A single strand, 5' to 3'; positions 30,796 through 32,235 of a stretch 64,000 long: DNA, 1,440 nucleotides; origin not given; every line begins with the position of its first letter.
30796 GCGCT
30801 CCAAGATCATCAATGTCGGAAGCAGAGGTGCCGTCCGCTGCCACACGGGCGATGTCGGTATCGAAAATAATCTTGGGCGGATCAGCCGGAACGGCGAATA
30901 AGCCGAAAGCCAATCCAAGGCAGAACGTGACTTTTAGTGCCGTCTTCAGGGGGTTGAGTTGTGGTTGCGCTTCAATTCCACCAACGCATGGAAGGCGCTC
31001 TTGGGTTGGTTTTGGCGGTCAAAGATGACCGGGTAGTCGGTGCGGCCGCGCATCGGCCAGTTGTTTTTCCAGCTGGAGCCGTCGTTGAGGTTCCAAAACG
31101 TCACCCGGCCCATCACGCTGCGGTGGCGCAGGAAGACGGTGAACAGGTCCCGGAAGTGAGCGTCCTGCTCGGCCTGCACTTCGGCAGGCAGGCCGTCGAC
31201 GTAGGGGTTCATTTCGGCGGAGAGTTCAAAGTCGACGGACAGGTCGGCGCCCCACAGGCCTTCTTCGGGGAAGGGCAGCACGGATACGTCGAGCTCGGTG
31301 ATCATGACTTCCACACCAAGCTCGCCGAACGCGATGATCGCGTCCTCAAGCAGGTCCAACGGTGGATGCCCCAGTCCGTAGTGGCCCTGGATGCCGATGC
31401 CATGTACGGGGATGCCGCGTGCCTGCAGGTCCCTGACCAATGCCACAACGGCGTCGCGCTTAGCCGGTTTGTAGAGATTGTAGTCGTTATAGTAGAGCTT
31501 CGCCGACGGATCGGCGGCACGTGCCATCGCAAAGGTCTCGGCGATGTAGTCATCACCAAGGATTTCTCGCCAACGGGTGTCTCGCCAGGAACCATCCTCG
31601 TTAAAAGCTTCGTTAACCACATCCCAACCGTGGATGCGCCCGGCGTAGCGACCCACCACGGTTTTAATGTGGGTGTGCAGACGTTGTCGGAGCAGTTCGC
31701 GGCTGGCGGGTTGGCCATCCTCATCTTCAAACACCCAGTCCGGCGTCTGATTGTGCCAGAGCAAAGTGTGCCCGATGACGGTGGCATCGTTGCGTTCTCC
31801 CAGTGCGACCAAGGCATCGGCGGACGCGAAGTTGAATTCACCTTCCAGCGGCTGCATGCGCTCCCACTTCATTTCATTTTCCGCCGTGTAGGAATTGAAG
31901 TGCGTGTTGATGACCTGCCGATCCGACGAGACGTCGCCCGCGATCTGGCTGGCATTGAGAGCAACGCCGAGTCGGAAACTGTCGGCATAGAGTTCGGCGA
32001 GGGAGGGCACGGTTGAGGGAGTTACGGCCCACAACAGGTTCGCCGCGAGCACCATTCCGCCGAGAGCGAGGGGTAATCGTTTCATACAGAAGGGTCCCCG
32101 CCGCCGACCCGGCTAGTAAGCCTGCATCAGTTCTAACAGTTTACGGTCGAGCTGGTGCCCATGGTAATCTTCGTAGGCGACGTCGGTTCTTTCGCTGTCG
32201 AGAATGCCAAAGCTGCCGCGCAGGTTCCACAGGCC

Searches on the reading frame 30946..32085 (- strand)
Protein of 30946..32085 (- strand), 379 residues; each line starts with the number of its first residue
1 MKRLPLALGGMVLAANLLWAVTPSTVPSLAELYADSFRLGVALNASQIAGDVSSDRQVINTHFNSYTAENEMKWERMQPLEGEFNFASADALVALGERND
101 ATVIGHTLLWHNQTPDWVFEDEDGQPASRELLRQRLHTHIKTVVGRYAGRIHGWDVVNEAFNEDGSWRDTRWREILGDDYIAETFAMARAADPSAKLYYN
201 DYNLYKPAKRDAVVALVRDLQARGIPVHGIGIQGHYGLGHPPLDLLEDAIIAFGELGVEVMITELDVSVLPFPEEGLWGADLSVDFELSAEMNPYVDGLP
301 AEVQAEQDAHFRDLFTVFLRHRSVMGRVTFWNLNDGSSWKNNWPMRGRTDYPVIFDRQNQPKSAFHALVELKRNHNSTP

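Call 67: search_protein_families(library=ncbifam, proteins=[window:30946-32085:-], max_evalue=0.00001)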
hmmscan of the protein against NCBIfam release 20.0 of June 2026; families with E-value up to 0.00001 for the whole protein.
window:30946-32085:- (379 aa): 1 family
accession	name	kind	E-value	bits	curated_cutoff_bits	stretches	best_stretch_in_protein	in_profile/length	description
NF041944.1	Xylase_Ferestase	equivalog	3.1e-71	240.5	1200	1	29-370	2-336/694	bifunctional endo-1,4-beta-xylanase/feruloyl esterase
